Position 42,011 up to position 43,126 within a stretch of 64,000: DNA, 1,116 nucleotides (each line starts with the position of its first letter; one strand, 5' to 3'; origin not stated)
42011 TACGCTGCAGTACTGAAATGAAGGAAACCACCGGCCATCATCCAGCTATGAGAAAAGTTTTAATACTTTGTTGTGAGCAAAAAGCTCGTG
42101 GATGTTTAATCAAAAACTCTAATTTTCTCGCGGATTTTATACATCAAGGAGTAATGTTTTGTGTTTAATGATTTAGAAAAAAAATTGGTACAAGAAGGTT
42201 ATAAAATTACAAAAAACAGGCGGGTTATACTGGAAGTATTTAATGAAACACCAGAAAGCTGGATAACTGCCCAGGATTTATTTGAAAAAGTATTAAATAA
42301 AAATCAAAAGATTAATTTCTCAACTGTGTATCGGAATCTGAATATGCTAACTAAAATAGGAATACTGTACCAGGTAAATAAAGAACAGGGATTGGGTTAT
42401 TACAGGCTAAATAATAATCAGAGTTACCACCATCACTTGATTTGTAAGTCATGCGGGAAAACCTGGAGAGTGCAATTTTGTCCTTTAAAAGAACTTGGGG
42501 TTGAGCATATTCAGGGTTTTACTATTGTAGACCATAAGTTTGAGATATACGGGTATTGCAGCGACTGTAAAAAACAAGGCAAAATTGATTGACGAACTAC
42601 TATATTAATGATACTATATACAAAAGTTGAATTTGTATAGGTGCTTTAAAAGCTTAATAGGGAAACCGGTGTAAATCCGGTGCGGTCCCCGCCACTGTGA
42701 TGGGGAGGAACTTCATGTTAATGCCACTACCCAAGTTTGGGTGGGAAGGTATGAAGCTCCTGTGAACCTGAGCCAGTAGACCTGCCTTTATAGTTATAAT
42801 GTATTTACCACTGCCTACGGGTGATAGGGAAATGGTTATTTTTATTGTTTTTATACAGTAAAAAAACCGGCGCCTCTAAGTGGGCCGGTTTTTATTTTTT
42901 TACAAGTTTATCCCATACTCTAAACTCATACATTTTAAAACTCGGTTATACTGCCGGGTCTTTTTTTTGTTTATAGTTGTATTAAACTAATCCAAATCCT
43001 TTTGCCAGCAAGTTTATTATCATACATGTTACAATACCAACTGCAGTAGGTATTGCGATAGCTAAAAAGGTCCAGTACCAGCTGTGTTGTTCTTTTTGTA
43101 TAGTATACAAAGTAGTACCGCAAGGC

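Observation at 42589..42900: Orphan cobalamin riboswitch with its own promoter, no downstream ORF, and convergent on feoB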

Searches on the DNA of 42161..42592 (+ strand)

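Call 19: search_rna_families(sources=[L025, L026, L028], threshold=gathering)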
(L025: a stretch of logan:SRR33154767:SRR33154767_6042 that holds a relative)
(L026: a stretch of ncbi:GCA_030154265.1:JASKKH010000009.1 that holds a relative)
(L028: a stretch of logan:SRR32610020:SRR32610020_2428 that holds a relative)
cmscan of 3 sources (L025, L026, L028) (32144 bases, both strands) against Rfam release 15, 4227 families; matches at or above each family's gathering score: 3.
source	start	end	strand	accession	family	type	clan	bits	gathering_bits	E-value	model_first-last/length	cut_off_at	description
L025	9158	9363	+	RF00174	Cobalamin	Cis-reg; riboswitch;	CL00101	121.2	31.5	3.5e-30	1-189/189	no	Cobalamin riboswitch aptamer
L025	9867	9937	+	RF00174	Cobalamin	Cis-reg; riboswitch;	CL00101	38.6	31.5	1.5e-06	1-67/189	3'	Cobalamin riboswitch aptamer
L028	9236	9312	+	RF00174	Cobalamin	Cis-reg; riboswitch;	CL00101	38.2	31.5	2e-06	1-71/189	3'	Cobalamin riboswitch aptamer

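Call 45: search_rna_families(source=L025, start=8860, end=9937, threshold=evalue, max_evalue=1)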
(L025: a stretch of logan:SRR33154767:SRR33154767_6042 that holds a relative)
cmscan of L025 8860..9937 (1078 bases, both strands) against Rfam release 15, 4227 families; matches with E-value up to 1: 5.
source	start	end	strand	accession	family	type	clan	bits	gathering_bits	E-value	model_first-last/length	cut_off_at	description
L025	9158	9363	+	RF00174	Cobalamin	Cis-reg; riboswitch;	CL00101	121.2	31.5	1.2e-31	1-189/189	no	Cobalamin riboswitch aptamer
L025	9867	9937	+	RF00174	Cobalamin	Cis-reg; riboswitch;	CL00101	38.6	31.5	5.2e-08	1-67/189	3'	Cobalamin riboswitch aptamer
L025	9585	9685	+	RF04312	trpB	Cis-reg;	-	29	59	0.1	1-107/107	no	trpB ncRNA motif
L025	9559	9740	+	RF03532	SQ2397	Cis-reg;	-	22.1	100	0.23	1-243/243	no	Cis-regulator of HTH transcription factor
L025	8967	9045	-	RF02562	CbSR14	Gene; sRNA;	-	17.7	172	0.41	75-152/189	no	Coxiella burnetii sRNA 14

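Call 64: search_rna_families(sources=[L030, L031, L032, L033, L114, L113, L034, L035, L036], threshold=gathering)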
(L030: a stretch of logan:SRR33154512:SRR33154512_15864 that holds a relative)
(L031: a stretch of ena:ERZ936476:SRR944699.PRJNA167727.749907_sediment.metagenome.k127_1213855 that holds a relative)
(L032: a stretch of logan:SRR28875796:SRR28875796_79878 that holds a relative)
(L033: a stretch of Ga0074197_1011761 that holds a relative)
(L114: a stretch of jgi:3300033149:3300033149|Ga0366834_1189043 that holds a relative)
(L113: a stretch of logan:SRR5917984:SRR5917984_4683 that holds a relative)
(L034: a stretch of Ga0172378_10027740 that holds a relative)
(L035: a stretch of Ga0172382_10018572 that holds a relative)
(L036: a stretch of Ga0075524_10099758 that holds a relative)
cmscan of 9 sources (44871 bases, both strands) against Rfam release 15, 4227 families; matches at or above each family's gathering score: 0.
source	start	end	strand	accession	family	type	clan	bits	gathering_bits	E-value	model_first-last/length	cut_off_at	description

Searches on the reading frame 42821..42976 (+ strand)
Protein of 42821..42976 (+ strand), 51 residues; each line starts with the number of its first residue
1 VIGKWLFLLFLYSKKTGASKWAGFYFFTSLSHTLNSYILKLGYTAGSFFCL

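Call 60: search_protein_families(library=pfam, proteins=[window:42821-42976:+], max_evalue=0.01)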
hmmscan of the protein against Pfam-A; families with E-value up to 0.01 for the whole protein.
window:42821-42976:+ (51 aa): 0 families
